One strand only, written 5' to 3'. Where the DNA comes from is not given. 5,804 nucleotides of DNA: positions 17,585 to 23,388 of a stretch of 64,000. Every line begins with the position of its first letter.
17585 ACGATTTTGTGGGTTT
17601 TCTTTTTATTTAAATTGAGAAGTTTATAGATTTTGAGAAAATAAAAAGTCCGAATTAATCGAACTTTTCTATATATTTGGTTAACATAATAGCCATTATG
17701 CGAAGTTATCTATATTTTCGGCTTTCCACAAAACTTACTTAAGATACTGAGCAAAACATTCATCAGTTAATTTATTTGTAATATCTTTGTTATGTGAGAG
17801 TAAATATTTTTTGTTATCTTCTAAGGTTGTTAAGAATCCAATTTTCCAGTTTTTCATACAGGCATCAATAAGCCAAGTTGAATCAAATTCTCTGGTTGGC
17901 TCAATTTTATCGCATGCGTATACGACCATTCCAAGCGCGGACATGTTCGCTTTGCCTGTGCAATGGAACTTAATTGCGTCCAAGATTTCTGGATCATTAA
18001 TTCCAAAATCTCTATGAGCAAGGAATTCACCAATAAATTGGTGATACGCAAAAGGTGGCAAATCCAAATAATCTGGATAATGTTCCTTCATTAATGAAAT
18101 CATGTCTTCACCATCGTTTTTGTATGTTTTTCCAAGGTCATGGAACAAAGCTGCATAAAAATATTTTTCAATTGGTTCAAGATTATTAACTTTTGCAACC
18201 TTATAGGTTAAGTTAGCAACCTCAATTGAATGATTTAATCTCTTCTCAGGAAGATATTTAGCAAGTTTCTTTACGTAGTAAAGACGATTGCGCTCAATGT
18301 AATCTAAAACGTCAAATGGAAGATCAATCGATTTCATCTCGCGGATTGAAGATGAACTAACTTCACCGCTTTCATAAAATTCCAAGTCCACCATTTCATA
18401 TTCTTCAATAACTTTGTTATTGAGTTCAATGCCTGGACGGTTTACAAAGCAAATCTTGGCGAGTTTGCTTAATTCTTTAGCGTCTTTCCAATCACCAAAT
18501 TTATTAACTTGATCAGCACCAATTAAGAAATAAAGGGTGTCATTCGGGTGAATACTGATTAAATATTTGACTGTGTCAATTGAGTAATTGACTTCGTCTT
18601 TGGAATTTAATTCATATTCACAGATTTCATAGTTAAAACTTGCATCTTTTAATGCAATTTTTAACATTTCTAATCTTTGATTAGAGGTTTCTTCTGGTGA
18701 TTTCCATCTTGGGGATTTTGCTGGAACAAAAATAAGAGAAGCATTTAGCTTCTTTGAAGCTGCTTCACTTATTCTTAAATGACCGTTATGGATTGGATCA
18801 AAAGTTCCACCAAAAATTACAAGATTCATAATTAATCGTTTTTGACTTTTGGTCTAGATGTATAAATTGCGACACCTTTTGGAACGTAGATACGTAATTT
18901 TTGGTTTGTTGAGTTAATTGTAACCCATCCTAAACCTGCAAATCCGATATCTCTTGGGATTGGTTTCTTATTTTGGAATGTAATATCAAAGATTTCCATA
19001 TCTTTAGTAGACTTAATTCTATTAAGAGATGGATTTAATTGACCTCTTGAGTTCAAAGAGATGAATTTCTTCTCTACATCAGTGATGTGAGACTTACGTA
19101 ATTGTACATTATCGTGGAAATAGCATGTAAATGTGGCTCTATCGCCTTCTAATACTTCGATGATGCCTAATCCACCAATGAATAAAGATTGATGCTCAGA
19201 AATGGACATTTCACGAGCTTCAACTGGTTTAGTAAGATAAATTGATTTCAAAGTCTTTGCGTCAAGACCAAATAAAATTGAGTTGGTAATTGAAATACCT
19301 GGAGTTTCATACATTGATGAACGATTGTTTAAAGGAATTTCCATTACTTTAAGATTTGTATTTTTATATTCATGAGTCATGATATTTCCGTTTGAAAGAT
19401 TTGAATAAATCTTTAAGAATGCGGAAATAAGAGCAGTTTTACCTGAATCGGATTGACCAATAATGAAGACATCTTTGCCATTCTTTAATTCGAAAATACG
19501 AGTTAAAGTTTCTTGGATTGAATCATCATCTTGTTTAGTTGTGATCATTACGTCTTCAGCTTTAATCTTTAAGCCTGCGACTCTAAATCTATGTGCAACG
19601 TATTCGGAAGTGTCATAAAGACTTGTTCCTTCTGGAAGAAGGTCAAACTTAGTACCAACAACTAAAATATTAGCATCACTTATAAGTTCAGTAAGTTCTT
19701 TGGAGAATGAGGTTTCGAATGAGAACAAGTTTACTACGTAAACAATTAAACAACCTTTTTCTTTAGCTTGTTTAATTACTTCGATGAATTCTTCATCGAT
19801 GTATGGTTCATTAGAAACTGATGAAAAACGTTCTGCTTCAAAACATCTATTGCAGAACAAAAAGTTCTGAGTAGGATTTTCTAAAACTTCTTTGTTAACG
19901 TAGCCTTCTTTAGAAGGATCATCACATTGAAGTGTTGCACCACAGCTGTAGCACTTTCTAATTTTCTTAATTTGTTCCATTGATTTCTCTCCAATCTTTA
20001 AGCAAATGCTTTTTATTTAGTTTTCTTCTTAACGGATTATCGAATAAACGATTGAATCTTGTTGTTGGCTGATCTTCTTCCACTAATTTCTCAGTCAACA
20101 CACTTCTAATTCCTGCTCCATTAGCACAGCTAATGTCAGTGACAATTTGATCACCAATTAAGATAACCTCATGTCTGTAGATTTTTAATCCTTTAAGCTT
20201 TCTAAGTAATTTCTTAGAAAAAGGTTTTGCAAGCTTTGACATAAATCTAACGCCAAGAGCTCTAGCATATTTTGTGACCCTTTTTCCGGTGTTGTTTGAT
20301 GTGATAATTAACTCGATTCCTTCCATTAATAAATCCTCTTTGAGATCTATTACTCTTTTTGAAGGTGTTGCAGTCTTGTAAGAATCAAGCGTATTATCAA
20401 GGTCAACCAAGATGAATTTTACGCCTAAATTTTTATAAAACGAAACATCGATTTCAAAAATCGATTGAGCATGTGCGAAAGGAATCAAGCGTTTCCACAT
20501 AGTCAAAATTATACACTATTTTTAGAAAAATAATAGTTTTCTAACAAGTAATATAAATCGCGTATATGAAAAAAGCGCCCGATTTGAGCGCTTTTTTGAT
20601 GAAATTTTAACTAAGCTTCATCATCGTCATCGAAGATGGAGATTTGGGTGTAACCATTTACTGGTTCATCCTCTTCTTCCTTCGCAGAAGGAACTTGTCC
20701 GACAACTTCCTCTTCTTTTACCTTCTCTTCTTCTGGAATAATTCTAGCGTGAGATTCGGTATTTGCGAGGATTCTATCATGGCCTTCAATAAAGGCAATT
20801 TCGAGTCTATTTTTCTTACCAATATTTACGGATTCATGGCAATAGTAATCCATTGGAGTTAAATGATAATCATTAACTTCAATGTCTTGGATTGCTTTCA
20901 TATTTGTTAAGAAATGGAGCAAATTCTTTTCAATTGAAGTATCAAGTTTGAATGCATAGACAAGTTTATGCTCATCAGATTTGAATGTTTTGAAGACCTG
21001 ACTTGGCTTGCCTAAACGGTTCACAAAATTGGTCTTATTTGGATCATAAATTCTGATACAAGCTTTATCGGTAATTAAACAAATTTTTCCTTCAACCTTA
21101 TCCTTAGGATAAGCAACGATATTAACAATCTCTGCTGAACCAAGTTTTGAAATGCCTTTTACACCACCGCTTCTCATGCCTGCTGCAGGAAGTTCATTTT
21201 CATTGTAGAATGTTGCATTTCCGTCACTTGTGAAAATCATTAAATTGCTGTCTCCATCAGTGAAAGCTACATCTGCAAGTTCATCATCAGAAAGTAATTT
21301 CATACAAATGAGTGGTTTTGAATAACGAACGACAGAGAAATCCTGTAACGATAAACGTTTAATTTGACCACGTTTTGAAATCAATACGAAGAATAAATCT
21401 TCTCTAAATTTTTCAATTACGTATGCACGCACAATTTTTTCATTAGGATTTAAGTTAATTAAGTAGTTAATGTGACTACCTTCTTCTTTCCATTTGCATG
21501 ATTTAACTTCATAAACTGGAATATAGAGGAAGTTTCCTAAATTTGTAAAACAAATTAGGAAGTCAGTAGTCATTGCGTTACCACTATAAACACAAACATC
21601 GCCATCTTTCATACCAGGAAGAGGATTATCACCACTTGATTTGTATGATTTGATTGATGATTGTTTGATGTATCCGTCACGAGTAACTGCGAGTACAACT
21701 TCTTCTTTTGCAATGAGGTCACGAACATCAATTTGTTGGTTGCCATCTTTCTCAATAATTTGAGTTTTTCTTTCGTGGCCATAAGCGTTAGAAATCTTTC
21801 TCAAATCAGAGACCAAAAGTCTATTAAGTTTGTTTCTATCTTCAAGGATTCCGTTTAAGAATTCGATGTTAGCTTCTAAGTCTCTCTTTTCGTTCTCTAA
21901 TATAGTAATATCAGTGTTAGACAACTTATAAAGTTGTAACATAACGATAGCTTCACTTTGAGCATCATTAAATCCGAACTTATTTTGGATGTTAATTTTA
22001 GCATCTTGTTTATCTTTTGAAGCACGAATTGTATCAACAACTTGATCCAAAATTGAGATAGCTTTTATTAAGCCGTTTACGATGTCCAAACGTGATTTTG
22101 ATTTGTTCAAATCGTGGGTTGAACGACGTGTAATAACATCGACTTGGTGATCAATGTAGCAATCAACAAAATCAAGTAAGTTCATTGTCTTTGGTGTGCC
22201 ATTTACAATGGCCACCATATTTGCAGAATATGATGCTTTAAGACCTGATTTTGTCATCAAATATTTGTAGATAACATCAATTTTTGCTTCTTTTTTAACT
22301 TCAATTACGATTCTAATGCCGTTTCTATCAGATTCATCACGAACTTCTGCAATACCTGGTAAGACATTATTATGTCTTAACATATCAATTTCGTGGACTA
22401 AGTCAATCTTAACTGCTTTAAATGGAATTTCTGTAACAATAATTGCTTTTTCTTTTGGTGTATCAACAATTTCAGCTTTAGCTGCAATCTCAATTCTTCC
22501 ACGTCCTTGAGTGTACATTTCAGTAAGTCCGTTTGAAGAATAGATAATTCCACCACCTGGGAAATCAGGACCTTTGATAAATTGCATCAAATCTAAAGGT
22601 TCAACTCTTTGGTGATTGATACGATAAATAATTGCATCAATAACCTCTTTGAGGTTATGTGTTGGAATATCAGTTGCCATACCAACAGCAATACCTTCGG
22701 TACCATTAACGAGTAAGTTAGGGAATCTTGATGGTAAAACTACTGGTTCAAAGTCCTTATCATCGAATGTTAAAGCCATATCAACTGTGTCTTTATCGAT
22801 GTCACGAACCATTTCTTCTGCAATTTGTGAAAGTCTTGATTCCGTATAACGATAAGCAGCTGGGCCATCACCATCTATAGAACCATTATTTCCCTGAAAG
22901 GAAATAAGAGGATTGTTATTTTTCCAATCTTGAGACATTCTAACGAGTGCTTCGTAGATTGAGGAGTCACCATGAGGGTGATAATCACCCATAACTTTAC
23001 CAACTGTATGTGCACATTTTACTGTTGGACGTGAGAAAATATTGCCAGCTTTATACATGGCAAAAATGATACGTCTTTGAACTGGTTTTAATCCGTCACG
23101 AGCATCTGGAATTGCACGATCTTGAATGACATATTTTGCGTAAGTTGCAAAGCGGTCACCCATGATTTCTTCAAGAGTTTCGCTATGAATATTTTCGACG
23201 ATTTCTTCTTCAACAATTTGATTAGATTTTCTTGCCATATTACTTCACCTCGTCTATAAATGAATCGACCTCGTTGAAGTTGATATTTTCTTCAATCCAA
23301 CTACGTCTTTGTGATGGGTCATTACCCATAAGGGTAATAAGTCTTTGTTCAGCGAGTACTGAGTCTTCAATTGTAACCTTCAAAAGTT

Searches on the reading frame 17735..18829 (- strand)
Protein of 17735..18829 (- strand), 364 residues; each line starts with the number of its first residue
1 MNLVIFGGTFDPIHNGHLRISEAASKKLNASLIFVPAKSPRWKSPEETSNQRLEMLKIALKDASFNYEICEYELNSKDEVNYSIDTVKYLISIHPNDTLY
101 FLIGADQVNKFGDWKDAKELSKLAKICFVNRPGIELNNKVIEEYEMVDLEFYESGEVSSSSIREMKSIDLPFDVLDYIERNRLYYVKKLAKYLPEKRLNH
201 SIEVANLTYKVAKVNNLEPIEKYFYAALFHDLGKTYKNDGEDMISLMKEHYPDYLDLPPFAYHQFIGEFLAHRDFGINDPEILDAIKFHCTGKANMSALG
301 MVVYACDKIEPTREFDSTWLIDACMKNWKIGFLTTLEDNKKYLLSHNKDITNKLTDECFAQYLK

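Call 39: search_protein_families(library=pfam, proteins=[window:17735-18829:-], max_evalue=0.001)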
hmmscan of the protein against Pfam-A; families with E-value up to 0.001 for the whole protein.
window:17735-18829:- (364 aa): 2 families
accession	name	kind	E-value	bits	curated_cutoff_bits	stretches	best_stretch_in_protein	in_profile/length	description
PF01467.32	CTP_transf_like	-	5.2e-21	75.7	21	1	5-164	1-132/133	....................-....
PF01966.28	HD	-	5.1e-11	43.3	22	1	197-310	1-114/116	HD domain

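Call 90: find_homologous_proteins(query=window:17735-18829:-, max_evalue=1e-20)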
Query window:17735-18829:- (364 aa): 544 proteins with E <= 1e-20 among 2674 candidates; the best 120 are listed.
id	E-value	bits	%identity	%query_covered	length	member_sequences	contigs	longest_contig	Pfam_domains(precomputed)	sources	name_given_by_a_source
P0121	5.6e-240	814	97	100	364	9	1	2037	PF01966.29,PF01467.33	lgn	-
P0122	3.4e-226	768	93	100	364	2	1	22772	PF01966.29,PF01467.33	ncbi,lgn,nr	ncbi:MAG: nicotinate (nicotinamide) nucleotide adenylyltransferase [Firmicutes bacterium]|nr:nicotin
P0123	3.7e-222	755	91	100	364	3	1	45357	PF01966.29,PF01467.33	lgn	-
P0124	9.4e-222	754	90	100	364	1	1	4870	PF01966.29,PF01467.33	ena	-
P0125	3.6e-206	702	82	100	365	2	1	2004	PF01966.29,PF01467.33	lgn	-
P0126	1.8e-203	694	82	100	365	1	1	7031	PF01966.29,PF01467.33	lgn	-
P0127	8.7e-199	678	80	100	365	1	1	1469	PF08668.19,PF01966.29,PF01467.33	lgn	-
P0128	1.2e-196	671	80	100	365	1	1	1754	PF01966.29,PF01467.33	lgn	-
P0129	1.4e-190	651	77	100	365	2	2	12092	PF01966.29,PF01467.33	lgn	-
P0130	1.7e-189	648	75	100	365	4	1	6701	PF01966.29,PF01467.33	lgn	-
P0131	2.3e-189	647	76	100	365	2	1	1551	PF01966.29,PF01467.33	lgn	-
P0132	5.2e-189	646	75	100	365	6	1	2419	PF01966.29,PF01467.33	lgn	-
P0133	7.5e-189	645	76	100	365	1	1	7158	PF01966.29,PF01467.33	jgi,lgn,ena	-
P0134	1.8e-188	644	76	100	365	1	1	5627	PF01966.29,PF01467.33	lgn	-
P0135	3.0e-188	643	76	100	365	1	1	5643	PF01966.29,PF01467.33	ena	-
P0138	3.6e-187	640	74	100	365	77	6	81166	PF01966.29,PF01467.33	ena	-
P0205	1.2e-150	520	61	99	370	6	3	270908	PF08668.19,PF01966.29,PF01467.33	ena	-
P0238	4.9e-140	485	59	99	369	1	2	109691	PF08668.19,PF01966.29,PF01467.33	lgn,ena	-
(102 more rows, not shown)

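Call 91: find_encoding_contigs(protein=P0138, flank=6000, max_places=3)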
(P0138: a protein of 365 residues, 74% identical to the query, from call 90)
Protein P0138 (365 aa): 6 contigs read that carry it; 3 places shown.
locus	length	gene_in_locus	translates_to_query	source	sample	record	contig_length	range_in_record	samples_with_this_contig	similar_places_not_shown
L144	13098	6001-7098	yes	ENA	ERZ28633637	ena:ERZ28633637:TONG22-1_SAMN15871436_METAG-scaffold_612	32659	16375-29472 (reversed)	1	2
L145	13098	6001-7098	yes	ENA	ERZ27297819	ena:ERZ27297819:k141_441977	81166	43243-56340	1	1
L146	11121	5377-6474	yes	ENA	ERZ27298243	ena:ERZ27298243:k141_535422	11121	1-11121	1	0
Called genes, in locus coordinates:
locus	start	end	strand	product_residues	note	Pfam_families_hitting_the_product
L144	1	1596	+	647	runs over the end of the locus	PF02518:HATPase_c, PF00204:DNA_gyraseB, PF01751:Toprim, PF00986:DNA_gyraseB_C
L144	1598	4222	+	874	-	PF00521:DNA_topoisoIV, PF03989:DNA_gyraseA_C (faint)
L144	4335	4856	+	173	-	PF00702:Hydrolase, PF09419:PGP_phosphatase, PF13419:HAD_2, PF08282:Hydrolase_3 (faint), PF13344:Hydrolase_6 (faint), PF13242:Hydrolase_like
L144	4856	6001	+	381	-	PF21516:YqeH-like_C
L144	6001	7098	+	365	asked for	PF01467:CTP_transf_like, PF01966:HD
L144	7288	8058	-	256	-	PF00528:BPD_transp_1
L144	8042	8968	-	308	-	-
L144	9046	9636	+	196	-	PF00027:cNMP_binding, PF13545:HTH_Crp_2, PF01047:MarR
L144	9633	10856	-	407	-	PF01676:Metalloenzyme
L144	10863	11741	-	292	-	PF02899:Phage_int_SAM_1, PF00589:Phage_integrase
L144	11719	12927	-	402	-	PF00817:IMS, PF11799:IMS_C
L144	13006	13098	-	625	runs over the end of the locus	PF13292:DXP_synthase_N, PF00676:E1_dh (faint), PF02779:Transket_pyr, PF02780:Transketolase_C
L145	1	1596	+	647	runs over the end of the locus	PF02518:HATPase_c, PF00204:DNA_gyraseB, PF01751:Toprim, PF00986:DNA_gyraseB_C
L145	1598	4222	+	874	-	PF00521:DNA_topoisoIV, PF03989:DNA_gyraseA_C (faint)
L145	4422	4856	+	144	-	PF00702:Hydrolase, PF08282:Hydrolase_3 (faint), PF13344:Hydrolase_6 (faint), PF13419:HAD_2, PF13242:Hydrolase_like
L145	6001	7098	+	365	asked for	PF01467:CTP_transf_like, PF01966:HD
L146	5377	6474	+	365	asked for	PF01467:CTP_transf_like, PF01966:HD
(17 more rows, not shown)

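Call 92: find_encoding_contigs(protein=P0205, flank=6000, max_places=3)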
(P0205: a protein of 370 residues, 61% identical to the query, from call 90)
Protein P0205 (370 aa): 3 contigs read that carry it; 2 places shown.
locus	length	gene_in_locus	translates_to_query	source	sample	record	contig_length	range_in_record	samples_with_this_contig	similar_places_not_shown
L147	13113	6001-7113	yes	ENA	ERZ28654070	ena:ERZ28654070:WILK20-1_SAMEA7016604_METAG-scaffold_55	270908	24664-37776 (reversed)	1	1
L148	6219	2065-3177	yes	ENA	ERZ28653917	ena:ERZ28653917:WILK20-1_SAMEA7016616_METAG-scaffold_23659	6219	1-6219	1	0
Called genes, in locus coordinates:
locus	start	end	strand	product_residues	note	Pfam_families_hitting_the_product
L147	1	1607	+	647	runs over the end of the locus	PF02518:HATPase_c, PF00204:DNA_gyraseB, PF01751:Toprim, PF00986:DNA_gyraseB_C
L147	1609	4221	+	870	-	PF00521:DNA_topoisoIV, PF03989:DNA_gyraseA_C (weak)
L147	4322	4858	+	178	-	PF09419:PGP_phosphatase, PF13419:HAD_2 (weak), PF08282:Hydrolase_3 (faint), PF00702:Hydrolase, PF13242:Hydrolase_like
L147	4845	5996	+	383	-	PF21516:YqeH-like_C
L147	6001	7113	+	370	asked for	PF01467:CTP_transf_like, PF08668:HDOD (weak), PF01966:HD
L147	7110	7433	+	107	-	PF02410:RsfS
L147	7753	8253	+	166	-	-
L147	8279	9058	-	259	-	PF00528:BPD_transp_1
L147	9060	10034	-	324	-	-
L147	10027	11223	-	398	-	PF01676:Metalloenzyme, PF00884:Sulfatase (faint)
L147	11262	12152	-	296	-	PF02899:Phage_int_SAM_1, PF00589:Phage_integrase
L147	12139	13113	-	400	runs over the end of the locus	PF00817:IMS, PF11799:IMS_C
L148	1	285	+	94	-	?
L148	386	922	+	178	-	PF09419:PGP_phosphatase, PF13419:HAD_2 (weak), PF08282:Hydrolase_3 (faint), PF00702:Hydrolase, PF13242:Hydrolase_like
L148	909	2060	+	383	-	PF21516:YqeH-like_C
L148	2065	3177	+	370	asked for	PF01467:CTP_transf_like, PF08668:HDOD (weak), PF01966:HD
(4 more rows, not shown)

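Call 93: find_encoding_contigs(protein=P0238, flank=6000, max_places=3)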
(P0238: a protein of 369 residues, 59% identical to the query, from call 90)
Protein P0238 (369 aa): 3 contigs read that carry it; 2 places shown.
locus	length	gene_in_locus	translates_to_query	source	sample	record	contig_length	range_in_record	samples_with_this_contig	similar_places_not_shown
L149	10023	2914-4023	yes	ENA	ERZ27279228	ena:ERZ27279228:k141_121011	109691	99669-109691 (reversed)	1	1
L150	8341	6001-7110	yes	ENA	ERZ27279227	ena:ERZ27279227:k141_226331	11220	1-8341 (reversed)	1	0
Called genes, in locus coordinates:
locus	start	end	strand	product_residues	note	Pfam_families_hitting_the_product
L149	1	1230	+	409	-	?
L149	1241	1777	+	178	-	PF09419:PGP_phosphatase (weak), PF00702:Hydrolase (weak), PF13419:HAD_2 (weak), PF13242:Hydrolase_like (weak)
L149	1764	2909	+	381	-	PF21516:YqeH-like_C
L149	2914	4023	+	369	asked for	PF01467:CTP_transf_like, PF08668:HDOD (weak), PF01966:HD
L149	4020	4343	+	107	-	PF02410:RsfS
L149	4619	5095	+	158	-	-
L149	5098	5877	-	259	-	PF00528:BPD_transp_1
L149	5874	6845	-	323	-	-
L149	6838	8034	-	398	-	PF01676:Metalloenzyme, PF00884:Sulfatase (faint)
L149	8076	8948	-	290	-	PF02899:Phage_int_SAM_1, PF00589:Phage_integrase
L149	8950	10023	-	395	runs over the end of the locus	PF00817:IMS, PF11798:IMS_HHH (weak), PF11799:IMS_C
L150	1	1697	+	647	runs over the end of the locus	PF02518:HATPase_c, PF00204:DNA_gyraseB, PF01751:Toprim, PF00986:DNA_gyraseB_C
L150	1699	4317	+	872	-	PF00521:DNA_topoisoIV, PF03989:DNA_gyraseA_C (faint)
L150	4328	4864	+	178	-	PF09419:PGP_phosphatase (weak), PF00702:Hydrolase (weak), PF13419:HAD_2 (weak), PF13242:Hydrolase_like (weak)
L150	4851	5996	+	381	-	PF21516:YqeH-like_C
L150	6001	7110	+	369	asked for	PF01467:CTP_transf_like, PF08668:HDOD (weak), PF01966:HD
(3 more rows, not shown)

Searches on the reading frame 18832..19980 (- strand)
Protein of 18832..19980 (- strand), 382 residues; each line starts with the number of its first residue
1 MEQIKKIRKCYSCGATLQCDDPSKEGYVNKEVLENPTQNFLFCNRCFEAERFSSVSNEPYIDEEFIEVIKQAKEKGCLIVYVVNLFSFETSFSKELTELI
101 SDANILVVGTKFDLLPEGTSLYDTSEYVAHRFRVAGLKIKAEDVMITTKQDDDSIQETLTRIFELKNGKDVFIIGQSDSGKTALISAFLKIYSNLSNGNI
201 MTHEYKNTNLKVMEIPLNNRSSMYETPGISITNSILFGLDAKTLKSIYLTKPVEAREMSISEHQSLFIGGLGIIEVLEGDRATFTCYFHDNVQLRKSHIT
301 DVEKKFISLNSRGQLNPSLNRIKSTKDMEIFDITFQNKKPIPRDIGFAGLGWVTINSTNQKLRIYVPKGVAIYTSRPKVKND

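Call 39: search_protein_families(library=pfam, proteins=[window:18832-19980:-], max_evalue=0.001)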
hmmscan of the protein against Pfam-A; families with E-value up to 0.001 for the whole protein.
window:18832-19980:- (382 aa): 2 families
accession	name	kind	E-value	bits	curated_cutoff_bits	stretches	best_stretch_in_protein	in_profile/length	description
PF21516.2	YqeH-like_C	-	4.4e-13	50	27.7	1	281-373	1-90/95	YqeH-like, C-terminal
PF03193.22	RsgA_GTPase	-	0.0004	20.7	30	1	101-230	52-169/174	RsgA GTPase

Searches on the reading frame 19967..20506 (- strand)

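Call 39: search_protein_families(library=pfam, proteins=[window:19967-20506:-], max_evalue=0.001)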
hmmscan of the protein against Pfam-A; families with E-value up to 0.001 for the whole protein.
window:19967-20506:- (179 aa): 4 families
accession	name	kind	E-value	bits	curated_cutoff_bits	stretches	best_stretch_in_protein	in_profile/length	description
PF13242.12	Hydrolase_like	-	5.2e-09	36.3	22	1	92-139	5-49/75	HAD-hyrolase-like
PF13419.12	HAD_2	-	5.3e-08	33.6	23.8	1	40-136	73-176/178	Haloacid dehalogenase-like hydrolase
PF09419.16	PGP_phosphatase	-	4e-07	30.2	20.4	1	5-140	15-165/168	Mitochondrial PGP phosphatase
PF00702.32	Hydrolase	-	2.5e-05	25.2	26.4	1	42-132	93-191/191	haloacid dehalogenase-like hydrolase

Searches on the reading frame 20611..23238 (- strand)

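Call 99: search_protein_families(library=pfam, proteins=[window:20611-23238:-], max_evalue=0.00001)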
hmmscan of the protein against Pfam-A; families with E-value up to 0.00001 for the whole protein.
window:20611-23238:- (875 aa): 2 families
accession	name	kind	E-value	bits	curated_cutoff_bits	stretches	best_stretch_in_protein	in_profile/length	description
PF00521.26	DNA_topoisoIV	-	9.9e-147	489.7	31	1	41-479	1-431/432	DNA gyrase/topoisomerase IV, subunit A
PF03989.18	DNA_gyraseA_C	-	3.3e-18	65.3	27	0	618-660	4-47/48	DNA gyrase C-terminal domain, beta-propeller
